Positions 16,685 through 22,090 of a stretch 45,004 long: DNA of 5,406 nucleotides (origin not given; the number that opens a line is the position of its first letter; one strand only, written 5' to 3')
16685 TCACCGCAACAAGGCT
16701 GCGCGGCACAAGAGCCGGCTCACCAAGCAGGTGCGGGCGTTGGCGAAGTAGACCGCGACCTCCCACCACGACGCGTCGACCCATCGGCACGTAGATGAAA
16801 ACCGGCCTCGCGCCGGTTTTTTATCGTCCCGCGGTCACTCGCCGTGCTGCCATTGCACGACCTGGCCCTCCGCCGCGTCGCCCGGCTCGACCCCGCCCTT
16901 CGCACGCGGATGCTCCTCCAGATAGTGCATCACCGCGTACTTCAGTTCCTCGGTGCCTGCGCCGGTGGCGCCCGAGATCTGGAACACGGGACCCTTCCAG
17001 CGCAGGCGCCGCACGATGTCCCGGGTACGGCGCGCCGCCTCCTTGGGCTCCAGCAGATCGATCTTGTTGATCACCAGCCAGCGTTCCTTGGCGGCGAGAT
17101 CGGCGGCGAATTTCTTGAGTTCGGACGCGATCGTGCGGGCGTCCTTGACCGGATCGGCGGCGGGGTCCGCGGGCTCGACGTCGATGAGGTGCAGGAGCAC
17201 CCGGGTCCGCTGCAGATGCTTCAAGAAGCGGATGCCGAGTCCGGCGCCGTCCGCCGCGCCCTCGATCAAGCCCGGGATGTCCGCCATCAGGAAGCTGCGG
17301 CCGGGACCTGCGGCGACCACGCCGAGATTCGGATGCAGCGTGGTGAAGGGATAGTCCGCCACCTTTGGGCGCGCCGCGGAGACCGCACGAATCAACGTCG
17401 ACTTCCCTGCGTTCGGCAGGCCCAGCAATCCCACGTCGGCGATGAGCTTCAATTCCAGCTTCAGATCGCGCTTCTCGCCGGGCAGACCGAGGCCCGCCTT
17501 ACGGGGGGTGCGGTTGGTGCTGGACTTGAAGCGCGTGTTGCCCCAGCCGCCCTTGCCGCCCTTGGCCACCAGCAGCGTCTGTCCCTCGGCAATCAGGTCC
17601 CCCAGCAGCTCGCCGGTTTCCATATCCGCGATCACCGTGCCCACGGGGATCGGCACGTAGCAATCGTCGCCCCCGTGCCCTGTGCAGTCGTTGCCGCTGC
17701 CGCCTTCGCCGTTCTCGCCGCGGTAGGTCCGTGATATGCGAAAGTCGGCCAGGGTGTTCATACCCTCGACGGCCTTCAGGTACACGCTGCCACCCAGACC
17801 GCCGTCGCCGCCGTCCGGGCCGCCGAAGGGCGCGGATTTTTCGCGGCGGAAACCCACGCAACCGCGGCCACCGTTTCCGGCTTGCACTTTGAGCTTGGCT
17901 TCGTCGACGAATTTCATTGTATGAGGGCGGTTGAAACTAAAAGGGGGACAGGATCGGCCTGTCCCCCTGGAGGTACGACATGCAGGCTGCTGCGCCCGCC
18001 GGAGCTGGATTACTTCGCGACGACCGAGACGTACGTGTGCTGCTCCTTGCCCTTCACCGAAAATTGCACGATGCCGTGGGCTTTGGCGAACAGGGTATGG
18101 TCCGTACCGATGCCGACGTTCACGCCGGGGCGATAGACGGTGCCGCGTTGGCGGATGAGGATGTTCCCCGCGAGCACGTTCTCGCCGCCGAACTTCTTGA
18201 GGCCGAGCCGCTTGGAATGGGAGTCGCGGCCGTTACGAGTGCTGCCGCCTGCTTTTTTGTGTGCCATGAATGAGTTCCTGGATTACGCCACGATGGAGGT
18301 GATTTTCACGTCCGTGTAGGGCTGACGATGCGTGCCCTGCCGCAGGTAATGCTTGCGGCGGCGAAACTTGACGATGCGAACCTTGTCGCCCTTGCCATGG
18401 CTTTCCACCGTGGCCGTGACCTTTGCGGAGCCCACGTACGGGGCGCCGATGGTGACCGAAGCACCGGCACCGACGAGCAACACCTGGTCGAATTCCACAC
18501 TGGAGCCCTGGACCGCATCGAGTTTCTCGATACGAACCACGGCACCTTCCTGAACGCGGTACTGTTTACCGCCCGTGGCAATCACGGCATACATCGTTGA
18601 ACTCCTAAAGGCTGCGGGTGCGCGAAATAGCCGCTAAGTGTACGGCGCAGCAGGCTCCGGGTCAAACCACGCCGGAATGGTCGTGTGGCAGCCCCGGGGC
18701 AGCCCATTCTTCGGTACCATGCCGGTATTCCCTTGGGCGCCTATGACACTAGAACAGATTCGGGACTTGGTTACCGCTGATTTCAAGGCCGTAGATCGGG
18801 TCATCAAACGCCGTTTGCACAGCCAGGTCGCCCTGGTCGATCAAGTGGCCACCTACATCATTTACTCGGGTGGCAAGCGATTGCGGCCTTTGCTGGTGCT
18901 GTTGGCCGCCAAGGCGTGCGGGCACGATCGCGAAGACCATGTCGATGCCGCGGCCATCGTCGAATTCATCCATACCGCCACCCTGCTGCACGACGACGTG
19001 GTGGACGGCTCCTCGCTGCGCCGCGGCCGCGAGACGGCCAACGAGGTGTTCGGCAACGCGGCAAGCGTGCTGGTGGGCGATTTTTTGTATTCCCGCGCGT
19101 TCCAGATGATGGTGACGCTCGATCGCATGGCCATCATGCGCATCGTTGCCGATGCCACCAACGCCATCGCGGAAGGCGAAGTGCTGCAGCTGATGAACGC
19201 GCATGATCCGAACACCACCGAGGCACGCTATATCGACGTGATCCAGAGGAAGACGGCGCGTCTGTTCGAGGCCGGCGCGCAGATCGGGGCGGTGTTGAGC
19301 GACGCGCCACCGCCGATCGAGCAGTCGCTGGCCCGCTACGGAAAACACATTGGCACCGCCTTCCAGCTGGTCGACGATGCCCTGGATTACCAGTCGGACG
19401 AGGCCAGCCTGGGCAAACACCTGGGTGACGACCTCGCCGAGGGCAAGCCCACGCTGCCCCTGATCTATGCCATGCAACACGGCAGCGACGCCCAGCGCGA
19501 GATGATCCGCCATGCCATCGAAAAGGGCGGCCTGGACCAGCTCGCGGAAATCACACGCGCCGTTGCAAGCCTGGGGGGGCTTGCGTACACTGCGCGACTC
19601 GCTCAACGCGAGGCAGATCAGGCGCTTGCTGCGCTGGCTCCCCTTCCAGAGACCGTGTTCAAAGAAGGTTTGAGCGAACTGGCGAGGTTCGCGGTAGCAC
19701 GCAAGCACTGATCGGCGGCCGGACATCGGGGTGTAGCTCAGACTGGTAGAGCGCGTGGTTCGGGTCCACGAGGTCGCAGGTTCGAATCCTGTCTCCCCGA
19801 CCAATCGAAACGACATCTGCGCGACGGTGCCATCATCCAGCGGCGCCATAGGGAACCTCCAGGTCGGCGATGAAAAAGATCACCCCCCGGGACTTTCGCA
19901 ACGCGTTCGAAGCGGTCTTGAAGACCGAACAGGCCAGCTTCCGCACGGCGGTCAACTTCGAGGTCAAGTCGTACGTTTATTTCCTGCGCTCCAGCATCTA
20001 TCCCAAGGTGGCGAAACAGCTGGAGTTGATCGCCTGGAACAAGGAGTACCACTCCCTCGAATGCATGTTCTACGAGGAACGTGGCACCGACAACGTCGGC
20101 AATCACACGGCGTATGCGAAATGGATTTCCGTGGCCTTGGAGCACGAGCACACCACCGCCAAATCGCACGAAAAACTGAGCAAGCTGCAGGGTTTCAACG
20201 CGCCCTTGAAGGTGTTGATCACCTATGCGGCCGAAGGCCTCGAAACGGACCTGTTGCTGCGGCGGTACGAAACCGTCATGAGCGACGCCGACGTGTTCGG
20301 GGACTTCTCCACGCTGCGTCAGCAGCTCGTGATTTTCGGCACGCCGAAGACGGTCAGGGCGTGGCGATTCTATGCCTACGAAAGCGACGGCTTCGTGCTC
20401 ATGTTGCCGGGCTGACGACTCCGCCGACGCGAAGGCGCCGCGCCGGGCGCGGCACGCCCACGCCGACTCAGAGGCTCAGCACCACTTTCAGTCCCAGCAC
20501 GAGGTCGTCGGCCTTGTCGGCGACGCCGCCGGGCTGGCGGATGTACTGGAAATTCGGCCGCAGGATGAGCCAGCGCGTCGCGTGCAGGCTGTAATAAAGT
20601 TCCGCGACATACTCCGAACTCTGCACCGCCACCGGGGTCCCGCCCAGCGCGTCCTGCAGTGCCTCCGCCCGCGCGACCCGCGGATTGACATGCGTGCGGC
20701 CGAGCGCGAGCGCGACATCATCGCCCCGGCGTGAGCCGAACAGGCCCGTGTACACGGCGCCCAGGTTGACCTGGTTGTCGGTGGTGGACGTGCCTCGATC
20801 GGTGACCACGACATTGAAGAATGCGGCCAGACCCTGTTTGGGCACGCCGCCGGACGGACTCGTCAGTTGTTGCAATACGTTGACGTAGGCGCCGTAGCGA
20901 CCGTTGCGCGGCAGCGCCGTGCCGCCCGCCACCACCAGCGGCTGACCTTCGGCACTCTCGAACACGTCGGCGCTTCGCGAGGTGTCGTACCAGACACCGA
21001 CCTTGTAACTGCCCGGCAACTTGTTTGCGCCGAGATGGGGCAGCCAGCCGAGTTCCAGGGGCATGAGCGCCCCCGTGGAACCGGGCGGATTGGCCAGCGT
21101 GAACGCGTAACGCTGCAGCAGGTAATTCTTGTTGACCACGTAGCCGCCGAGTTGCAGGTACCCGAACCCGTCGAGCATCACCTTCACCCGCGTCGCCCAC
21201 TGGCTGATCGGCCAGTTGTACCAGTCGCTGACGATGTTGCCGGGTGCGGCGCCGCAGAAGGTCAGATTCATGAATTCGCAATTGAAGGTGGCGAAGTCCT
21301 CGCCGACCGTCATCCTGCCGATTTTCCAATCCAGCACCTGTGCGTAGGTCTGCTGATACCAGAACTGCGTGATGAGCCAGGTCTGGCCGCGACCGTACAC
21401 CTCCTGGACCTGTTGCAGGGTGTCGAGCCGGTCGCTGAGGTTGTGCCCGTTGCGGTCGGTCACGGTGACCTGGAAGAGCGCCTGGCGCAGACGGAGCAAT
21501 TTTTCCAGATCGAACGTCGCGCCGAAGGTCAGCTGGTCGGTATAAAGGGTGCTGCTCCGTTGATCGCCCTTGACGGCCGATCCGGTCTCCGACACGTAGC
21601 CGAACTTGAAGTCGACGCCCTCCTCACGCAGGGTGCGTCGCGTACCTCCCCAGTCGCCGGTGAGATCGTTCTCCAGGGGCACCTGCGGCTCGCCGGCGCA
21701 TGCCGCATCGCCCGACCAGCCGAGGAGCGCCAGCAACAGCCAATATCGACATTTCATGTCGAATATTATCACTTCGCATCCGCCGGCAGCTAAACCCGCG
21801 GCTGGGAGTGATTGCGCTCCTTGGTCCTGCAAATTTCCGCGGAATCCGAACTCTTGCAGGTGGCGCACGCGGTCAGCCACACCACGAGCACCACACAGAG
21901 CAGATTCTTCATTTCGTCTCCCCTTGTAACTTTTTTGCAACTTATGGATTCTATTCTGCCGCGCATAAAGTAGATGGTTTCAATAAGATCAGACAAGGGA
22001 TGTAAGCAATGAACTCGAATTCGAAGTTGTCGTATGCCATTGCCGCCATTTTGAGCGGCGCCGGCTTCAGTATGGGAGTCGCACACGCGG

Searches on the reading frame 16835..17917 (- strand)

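Call 8: search_protein_families(library=pfam, proteins=[window:16835-17917:-], max_evalue=0.001)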
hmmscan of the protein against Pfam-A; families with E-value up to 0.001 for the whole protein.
window:16835-17917:- (360 aa): 4 families
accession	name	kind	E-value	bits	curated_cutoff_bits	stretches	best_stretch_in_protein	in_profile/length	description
PF01018.28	GTP1_OBG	-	8.4e-57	191.6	27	1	4-158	1-155/155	GTP1/OBG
PF01926.29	MMR_HSR1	-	1.3e-23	83.7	21.9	1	161-285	1-113/113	50S ribosome-binding GTPase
PF02421.24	FeoB_N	-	6.5e-08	32.7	27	1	162-217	3-57/156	Ferrous iron transport protein B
PF03308.22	MeaB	-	0.00042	19.9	23.1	0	281-335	176-237/273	Methylmalonyl Co-A mutase-associated GTPase MeaB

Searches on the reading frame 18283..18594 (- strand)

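Call 55: search_protein_families(library=pfam, proteins=[window:18283-18594:-], max_evalue=0.001)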
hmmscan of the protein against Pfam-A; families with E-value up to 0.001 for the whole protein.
window:18283-18594:- (103 aa): 1 family
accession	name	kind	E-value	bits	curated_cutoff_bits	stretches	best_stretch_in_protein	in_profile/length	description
PF00829.26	Ribosomal_L21p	-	2.8e-39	133.8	27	1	1-101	1-99/99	Ribosomal prokaryotic L21 protein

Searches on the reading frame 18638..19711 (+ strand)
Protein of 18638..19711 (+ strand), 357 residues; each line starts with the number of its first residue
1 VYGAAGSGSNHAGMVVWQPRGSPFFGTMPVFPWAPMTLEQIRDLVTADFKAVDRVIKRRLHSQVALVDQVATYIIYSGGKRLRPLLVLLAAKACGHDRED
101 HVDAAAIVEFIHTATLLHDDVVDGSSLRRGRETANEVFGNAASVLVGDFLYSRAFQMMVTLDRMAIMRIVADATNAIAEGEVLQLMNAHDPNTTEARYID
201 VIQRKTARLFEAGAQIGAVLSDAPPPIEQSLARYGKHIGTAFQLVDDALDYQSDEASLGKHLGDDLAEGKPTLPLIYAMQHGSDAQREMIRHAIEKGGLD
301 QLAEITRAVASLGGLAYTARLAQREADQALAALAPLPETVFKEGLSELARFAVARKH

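Call 8: search_protein_families(library=pfam, proteins=[window:18638-19711:+], max_evalue=0.001)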
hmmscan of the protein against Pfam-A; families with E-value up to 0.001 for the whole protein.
window:18638-19711:+ (357 aa): 1 family
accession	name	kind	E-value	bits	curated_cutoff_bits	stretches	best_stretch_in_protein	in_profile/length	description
PF00348.22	polyprenyl_synt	-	1.9e-81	273.5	27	1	66-305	3-244/251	Polyprenyl synthetase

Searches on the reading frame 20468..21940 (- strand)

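Call 8: search_protein_families(library=pfam, proteins=[window:20468-21940:-], max_evalue=0.001)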
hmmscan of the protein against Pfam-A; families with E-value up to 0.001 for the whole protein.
window:20468-21940:- (490 aa): 1 family
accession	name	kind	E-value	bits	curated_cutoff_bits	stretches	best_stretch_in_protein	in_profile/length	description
PF04966.18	OprB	-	2.1e-95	320.7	22.9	1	131-486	4-368/372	Carbohydrate-selective porin, OprB family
